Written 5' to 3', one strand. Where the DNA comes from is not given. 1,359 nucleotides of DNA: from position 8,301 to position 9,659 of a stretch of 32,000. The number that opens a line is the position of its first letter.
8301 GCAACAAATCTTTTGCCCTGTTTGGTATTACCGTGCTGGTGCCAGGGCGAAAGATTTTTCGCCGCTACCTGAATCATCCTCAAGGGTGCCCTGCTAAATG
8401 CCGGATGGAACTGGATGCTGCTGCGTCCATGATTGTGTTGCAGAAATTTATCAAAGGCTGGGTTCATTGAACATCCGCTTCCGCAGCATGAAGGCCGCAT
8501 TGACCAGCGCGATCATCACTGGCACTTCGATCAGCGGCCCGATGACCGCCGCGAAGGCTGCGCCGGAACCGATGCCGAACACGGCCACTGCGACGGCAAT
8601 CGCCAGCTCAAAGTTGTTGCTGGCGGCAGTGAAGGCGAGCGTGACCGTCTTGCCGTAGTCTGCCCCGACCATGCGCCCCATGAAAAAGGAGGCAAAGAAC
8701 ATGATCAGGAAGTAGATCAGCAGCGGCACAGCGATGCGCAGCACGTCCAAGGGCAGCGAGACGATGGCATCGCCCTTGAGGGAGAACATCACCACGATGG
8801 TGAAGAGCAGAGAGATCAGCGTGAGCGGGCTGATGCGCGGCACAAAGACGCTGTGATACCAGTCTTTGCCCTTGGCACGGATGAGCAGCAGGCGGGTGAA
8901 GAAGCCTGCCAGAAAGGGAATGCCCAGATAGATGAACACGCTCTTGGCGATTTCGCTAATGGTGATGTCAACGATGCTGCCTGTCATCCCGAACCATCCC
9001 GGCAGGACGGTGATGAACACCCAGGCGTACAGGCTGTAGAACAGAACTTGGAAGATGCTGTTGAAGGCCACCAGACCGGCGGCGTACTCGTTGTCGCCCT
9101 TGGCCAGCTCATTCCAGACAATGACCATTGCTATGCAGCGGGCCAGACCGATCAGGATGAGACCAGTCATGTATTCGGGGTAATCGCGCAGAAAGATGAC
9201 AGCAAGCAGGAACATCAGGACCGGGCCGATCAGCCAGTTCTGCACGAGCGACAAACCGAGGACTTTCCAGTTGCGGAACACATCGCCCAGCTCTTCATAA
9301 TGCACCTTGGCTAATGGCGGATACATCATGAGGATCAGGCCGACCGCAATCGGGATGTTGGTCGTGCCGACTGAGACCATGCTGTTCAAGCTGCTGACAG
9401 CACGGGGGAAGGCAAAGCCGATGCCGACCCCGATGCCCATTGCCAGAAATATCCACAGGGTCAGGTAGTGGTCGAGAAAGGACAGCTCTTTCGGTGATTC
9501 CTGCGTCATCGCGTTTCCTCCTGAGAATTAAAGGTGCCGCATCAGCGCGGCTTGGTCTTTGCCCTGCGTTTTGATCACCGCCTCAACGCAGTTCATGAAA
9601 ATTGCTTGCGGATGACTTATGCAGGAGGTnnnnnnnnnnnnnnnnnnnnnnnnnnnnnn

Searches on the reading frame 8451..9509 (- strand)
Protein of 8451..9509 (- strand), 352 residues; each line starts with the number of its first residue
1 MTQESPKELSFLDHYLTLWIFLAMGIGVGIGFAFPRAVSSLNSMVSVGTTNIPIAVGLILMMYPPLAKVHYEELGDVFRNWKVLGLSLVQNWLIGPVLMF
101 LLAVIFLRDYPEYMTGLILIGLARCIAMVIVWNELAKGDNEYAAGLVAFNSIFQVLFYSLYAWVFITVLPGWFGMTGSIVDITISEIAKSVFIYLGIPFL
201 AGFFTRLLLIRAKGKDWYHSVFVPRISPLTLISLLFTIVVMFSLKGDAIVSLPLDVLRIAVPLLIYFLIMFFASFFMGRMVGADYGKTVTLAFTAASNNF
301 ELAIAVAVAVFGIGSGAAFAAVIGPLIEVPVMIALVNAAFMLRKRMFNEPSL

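Call 76: search_protein_families(library=pfam, proteins=[window:8451-9509:-], max_evalue=0.001)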
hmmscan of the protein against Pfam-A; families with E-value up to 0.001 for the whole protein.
window:8451-9509:- (352 aa): 1 family
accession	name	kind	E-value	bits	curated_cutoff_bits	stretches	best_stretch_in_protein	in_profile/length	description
PF01758.21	SBF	-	3.4e-62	210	24.3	1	56-251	2-190/191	Sodium Bile acid symporter family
